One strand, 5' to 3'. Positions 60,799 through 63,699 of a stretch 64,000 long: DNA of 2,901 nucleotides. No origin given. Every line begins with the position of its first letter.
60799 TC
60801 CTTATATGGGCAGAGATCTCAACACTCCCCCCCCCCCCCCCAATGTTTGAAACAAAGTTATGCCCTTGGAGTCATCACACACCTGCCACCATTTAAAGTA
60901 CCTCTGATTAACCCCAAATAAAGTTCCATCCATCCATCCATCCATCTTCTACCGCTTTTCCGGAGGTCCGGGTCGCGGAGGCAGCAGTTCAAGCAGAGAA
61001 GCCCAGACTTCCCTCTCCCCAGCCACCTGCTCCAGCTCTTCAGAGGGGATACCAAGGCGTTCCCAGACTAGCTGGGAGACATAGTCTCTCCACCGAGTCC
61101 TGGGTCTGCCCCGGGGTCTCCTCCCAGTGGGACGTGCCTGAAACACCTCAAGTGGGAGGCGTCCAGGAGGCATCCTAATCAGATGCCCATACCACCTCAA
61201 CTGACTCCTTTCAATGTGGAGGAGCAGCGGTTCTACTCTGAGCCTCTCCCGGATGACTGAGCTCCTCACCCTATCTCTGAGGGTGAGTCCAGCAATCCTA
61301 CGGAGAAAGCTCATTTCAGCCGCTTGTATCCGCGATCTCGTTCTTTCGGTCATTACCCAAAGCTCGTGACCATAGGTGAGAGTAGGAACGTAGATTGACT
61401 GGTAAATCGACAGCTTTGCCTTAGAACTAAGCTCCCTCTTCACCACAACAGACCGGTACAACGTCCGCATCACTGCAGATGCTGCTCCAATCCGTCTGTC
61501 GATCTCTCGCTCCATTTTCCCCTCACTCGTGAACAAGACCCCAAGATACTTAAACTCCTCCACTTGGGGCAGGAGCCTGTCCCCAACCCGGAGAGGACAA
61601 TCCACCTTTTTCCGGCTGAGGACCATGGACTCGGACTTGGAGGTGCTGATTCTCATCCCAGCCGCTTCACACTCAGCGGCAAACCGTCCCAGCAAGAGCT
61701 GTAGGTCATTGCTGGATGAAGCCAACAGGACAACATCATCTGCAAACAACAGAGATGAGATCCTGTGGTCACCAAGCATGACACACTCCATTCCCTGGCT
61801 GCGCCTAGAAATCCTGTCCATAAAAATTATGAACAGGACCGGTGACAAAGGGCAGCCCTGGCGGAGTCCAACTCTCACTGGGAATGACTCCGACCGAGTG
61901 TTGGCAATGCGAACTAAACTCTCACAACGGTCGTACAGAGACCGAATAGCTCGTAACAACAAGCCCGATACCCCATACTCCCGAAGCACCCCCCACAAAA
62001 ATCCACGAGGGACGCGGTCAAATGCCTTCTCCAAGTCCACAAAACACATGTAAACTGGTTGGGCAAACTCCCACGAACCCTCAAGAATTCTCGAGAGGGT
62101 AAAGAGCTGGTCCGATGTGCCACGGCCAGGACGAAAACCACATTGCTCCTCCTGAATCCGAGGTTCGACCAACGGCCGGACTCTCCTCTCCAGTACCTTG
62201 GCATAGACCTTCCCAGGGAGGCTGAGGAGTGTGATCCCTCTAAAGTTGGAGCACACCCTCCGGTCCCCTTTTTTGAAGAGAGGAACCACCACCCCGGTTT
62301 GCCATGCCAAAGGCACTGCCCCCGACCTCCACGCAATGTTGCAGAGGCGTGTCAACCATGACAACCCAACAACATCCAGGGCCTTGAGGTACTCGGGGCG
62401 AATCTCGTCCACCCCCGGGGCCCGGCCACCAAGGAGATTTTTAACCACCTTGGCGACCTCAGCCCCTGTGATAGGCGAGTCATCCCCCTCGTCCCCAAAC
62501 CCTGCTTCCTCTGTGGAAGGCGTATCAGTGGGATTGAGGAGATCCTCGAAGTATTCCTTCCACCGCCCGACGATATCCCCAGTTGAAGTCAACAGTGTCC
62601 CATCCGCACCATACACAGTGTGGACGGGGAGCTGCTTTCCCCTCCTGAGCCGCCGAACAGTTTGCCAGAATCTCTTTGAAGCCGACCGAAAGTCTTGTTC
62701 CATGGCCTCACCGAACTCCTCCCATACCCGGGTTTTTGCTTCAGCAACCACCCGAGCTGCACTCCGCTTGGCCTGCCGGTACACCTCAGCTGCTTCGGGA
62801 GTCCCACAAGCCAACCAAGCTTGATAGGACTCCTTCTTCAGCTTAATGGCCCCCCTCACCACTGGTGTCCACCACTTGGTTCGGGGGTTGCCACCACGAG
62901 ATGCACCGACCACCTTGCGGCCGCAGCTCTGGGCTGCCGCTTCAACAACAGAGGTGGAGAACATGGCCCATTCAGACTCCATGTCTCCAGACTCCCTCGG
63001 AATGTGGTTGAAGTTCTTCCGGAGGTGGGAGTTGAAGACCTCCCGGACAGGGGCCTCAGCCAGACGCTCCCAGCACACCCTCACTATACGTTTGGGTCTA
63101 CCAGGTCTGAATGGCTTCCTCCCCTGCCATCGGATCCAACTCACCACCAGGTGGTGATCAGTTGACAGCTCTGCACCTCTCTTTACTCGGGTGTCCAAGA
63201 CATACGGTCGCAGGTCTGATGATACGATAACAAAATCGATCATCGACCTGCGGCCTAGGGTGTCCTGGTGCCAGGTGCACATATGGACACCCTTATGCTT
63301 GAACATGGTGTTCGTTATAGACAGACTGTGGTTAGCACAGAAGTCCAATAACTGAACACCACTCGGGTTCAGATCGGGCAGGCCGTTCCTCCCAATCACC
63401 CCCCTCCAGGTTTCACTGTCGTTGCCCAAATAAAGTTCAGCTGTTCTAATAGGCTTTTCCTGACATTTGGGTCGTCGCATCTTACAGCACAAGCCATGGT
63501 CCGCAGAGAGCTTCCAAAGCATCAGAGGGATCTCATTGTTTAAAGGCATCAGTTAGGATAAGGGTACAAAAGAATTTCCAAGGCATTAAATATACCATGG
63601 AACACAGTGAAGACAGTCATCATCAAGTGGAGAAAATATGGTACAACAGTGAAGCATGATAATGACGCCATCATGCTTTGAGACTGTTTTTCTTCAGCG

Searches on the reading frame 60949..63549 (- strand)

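Call 16: search_protein_families(library=pfam, proteins=[window:60949-63549:-], max_evalue=0.01)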
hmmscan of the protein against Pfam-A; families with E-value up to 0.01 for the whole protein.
window:60949-63549:- (866 aa): 2 families
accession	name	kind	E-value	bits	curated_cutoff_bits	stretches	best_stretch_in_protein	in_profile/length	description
PF00078.32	RVT_1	-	2.3e-36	125.9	29.6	1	426-671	2-203/205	Reverse transcriptase (RNA-dependent DNA polymerase)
PF14529.12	Exo_endo_phos_2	-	0.0042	17.4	27.4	1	62-135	53-116/117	Endonuclease-reverse transcriptase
